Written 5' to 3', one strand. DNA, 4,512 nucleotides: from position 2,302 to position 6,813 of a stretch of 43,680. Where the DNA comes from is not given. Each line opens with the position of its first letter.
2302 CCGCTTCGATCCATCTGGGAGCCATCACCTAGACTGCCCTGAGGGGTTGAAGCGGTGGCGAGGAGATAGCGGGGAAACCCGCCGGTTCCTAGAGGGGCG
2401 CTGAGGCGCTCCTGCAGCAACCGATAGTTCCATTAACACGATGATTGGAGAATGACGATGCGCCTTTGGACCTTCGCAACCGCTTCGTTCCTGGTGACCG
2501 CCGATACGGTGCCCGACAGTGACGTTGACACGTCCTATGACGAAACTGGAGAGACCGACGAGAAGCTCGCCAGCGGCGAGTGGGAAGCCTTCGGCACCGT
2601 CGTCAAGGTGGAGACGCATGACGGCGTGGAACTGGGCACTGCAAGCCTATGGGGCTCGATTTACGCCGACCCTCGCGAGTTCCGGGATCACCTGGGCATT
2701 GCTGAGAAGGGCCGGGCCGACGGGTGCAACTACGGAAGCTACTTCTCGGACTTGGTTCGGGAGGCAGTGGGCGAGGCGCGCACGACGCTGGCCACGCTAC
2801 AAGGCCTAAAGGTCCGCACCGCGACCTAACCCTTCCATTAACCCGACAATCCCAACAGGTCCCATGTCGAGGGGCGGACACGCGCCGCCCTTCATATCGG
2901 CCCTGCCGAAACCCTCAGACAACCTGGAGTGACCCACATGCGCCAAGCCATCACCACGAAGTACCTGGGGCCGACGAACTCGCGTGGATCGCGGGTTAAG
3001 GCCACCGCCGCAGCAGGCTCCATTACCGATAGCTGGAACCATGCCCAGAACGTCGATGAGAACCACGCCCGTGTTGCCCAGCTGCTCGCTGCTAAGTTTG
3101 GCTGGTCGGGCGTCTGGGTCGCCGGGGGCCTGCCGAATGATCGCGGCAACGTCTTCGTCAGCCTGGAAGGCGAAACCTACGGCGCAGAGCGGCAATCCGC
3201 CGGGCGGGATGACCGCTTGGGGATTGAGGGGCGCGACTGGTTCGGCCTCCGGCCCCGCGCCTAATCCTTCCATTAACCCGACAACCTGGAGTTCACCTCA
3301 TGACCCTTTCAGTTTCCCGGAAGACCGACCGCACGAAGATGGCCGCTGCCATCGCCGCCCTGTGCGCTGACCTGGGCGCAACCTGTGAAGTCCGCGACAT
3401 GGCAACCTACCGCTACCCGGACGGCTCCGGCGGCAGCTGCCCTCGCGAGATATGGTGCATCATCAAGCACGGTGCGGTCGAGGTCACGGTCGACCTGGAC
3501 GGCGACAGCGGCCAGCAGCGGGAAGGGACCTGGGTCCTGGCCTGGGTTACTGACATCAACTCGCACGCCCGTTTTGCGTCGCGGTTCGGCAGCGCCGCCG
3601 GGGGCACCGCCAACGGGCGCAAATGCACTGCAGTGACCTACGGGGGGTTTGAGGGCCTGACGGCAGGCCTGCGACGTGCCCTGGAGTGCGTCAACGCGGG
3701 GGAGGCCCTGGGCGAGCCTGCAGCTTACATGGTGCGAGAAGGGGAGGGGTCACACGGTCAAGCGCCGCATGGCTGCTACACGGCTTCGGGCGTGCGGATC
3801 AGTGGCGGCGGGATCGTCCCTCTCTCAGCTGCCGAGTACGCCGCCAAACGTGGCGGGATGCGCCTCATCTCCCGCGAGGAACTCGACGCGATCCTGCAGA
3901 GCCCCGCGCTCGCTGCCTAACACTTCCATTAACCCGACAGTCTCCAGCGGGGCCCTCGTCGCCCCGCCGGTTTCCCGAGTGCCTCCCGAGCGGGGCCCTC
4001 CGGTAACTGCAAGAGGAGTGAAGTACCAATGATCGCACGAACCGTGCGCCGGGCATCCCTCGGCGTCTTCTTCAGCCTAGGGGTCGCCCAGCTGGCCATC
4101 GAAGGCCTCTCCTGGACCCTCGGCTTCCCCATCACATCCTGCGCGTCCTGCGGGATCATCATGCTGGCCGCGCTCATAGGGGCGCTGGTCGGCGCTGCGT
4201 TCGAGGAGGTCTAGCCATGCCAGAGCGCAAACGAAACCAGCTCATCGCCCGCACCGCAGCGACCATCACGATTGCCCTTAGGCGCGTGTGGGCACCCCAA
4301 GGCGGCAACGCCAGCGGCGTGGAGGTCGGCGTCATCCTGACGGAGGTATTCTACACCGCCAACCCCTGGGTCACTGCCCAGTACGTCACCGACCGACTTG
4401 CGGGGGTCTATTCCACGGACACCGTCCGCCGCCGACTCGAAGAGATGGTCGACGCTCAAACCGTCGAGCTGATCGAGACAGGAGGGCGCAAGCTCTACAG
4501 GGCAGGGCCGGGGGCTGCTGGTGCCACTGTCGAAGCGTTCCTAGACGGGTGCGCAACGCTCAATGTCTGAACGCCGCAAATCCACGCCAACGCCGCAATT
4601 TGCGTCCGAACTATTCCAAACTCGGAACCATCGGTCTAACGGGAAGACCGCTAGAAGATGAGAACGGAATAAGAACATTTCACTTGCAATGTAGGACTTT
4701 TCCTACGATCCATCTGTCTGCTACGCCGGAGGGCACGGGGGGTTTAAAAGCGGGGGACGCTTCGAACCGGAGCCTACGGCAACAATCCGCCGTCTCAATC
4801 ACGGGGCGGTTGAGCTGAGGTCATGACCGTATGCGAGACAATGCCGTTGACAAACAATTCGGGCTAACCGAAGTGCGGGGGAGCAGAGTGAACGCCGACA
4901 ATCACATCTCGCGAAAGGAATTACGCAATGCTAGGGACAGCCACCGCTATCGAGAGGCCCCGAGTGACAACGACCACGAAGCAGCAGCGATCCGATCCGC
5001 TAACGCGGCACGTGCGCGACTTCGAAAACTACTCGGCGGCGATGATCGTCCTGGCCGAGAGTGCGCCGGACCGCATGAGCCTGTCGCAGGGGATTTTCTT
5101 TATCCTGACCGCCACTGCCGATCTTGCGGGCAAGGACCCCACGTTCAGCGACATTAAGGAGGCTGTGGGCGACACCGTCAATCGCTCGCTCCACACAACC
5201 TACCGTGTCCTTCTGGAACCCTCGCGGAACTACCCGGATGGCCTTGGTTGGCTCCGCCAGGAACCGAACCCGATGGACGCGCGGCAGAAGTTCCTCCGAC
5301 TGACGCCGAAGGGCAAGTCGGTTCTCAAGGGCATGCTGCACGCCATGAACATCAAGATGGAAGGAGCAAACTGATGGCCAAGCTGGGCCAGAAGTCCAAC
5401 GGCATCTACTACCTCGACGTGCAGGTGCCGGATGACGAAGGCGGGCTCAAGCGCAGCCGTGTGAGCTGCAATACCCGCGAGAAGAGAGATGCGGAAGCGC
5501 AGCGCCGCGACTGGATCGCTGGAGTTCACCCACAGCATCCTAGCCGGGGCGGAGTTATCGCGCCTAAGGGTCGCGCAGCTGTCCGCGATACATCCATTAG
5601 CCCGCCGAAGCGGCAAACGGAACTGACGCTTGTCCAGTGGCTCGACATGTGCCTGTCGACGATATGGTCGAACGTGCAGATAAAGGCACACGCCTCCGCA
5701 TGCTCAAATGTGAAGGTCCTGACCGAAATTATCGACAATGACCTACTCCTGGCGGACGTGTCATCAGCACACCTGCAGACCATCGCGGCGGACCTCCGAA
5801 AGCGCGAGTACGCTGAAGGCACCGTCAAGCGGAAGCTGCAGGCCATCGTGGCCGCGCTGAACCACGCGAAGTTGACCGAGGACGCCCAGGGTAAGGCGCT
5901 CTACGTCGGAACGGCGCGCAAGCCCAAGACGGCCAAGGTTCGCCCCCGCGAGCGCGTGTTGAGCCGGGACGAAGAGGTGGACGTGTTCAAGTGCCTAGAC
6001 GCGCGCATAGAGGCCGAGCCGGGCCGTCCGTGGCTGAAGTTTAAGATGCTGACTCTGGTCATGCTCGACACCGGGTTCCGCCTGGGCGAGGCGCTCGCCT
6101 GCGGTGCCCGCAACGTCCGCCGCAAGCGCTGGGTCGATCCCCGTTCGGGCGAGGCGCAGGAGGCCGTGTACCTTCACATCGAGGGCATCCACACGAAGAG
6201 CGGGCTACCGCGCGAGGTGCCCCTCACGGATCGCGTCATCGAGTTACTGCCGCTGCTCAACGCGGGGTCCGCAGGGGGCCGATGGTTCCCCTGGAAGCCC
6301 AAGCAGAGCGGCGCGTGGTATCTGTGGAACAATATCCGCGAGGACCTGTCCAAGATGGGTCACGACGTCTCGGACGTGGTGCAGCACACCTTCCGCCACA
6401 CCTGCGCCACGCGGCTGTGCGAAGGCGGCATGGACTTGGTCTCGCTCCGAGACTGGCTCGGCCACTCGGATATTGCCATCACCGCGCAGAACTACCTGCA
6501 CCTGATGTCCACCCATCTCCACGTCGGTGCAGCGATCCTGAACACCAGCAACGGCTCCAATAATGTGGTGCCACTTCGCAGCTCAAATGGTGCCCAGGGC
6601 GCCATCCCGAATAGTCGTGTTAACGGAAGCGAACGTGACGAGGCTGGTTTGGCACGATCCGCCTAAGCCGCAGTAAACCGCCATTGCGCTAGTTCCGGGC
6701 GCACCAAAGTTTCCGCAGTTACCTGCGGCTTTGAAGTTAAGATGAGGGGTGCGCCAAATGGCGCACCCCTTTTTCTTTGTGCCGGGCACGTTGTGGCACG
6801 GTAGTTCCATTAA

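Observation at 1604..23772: Two distinct families of conserved intergenic motifs share an ATTAAC core, and one is nearly the T3 promoter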

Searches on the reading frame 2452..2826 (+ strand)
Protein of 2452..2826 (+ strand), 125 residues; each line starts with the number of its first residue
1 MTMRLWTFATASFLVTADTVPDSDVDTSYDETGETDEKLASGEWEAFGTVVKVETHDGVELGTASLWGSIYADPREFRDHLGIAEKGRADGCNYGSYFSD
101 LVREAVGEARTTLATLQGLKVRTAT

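Call 31: search_protein_families(library=pfam, proteins=[window:2452-2826:+], max_evalue=0.01)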
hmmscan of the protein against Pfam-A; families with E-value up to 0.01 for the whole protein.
window:2452-2826:+ (125 aa): 0 families

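Call 32: search_protein_families(library=phrogs, proteins=[window:2452-2826:+], max_evalue=0.001)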
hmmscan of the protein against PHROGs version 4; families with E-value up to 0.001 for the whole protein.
window:2452-2826:+ (125 aa): 1 family
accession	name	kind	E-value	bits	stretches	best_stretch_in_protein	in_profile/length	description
phrog_5644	-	unknown function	1.1e-07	32.7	1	11-116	14-116/125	-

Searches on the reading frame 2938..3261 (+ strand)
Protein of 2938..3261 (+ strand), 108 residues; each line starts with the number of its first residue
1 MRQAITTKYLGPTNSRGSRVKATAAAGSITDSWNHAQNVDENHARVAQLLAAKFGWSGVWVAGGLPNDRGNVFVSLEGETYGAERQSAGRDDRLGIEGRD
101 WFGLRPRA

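Call 31: search_protein_families(library=pfam, proteins=[window:2938-3261:+], max_evalue=0.01)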
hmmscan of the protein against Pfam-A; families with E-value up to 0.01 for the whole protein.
window:2938-3261:+ (108 aa): 0 families

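Call 32: search_protein_families(library=phrogs, proteins=[window:2938-3261:+], max_evalue=0.001)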
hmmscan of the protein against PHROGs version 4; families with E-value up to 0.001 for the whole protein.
window:2938-3261:+ (108 aa): 1 family
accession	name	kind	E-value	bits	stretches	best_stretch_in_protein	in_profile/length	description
phrog_3199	-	unknown function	2.1e-14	55.1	1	1-74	1-79/181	-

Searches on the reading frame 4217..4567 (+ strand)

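Call 31: search_protein_families(library=pfam, proteins=[window:4217-4567:+], max_evalue=0.01)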
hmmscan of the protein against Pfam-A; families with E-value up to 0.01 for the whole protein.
window:4217-4567:+ (117 aa): 0 families

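Call 32: search_protein_families(library=phrogs, proteins=[window:4217-4567:+], max_evalue=0.001)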
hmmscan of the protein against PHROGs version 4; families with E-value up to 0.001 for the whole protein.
window:4217-4567:+ (117 aa): 0 families

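Call 66: search_protein_families(library=pfam, proteins=[window:4217-4567:+], max_evalue=0.1)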
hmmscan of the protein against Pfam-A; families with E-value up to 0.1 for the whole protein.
window:4217-4567:+ (117 aa): 1 family
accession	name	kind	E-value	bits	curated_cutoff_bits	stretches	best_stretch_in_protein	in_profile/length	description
PF24033.1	DUF7342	-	0.014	15.8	31.6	1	53-96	19-60/150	Family of unknown function (DUF7342)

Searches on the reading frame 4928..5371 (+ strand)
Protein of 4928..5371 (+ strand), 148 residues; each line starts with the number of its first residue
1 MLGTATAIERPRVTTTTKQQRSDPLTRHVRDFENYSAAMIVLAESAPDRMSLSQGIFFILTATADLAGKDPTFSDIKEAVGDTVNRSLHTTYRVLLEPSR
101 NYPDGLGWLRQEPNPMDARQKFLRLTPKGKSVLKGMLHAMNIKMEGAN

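Call 31: search_protein_families(library=pfam, proteins=[window:4928-5371:+], max_evalue=0.01)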
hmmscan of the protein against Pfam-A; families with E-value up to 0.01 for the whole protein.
window:4928-5371:+ (148 aa): 1 family
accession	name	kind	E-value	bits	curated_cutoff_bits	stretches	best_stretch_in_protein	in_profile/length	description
PF13463.12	HTH_27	-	0.0034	18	22.2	1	106-129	45-68/68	Winged helix DNA-binding domain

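Call 32: search_protein_families(library=phrogs, proteins=[window:4928-5371:+], max_evalue=0.001)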
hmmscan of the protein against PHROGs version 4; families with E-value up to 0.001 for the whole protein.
window:4928-5371:+ (148 aa): 1 family
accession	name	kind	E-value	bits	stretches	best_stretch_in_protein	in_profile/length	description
phrog_9665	-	transcription regulation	1.1e-05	26.4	1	94-141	69-116/118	transcriptional regulator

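Call 66: search_protein_families(library=pfam, proteins=[window:4928-5371:+], max_evalue=0.1)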
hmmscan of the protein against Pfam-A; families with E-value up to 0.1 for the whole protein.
window:4928-5371:+ (148 aa): 1 family
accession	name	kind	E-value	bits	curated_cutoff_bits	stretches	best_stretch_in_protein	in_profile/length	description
PF13463.12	HTH_27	-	0.0034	18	22.2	1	106-129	45-68/68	Winged helix DNA-binding domain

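Call 81: find_related_loci(query=A2, collection=viral_contigs, flank=10000)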
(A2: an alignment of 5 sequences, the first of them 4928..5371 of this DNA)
Query A2 (148 aa) in viral_contigs; peptide patterns used: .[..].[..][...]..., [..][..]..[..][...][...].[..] (x = any residue, [..] = any of these).
79 stretches matched a pattern; 19 encode a relative of the query (tblastn E <= 1e-3); 19 distinct loci.
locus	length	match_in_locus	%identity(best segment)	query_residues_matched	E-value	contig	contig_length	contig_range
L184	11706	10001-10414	68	10-147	4e-62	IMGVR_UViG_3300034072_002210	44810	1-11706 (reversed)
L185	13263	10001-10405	61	6-140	2e-55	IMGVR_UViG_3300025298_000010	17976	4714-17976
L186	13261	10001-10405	59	6-140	4e-53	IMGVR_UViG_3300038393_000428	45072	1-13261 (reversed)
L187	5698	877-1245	56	18-140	3e-44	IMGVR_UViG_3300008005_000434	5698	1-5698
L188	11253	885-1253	56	18-140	3e-44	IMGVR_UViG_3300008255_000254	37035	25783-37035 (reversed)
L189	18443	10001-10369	56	18-140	3e-44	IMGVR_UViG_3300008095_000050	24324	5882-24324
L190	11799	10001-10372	52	21-140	1e-41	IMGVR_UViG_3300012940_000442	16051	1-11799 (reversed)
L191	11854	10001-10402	48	12-140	4e-41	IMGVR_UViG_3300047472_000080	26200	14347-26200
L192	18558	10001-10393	47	8-140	6e-37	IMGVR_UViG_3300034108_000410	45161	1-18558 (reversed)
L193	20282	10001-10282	61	48-141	1e-36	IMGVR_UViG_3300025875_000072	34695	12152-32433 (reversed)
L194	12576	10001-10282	61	48-141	1e-36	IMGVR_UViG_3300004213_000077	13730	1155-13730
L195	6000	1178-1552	46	17-141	9e-37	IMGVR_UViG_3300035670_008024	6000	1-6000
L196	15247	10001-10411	43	7-143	3e-32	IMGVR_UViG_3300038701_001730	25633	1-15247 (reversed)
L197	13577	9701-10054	47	29-140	8e-32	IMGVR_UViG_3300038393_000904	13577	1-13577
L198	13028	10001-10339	47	32-140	9e-30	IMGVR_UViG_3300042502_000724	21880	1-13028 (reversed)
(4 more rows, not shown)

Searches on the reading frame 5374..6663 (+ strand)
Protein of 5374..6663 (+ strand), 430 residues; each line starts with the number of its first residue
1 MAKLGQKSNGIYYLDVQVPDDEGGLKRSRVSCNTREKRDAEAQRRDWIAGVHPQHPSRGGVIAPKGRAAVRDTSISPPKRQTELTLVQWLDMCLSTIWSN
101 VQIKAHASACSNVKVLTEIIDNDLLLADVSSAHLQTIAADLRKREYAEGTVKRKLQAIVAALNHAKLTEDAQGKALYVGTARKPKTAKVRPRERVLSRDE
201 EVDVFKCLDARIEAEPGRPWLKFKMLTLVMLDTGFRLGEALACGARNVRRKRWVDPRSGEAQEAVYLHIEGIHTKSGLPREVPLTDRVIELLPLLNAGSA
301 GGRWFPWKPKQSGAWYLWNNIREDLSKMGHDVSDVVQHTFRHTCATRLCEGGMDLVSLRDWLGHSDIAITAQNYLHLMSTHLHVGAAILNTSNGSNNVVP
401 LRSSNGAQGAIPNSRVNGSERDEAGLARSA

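Call 31: search_protein_families(library=pfam, proteins=[window:5374-6663:+], max_evalue=0.01)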
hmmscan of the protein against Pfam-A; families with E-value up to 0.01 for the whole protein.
window:5374-6663:+ (430 aa): 1 family
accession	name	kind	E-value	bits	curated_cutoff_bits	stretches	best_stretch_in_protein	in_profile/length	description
PF00589.27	Phage_integrase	-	3.6e-14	53.4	27.1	1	224-378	25-169/172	Phage integrase family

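Call 32: search_protein_families(library=phrogs, proteins=[window:5374-6663:+], max_evalue=0.001)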
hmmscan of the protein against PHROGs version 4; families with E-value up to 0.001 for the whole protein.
window:5374-6663:+ (430 aa): 3 families
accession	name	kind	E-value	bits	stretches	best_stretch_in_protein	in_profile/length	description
phrog_1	-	integration and excision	7.6e-42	145.4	1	7-397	119-455/611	integrase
phrog_216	-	integration and excision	3.6e-22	79.8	1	176-391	40-238/301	integrase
phrog_7685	-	integration and excision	1.2e-10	42.4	1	313-381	159-227/240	integrase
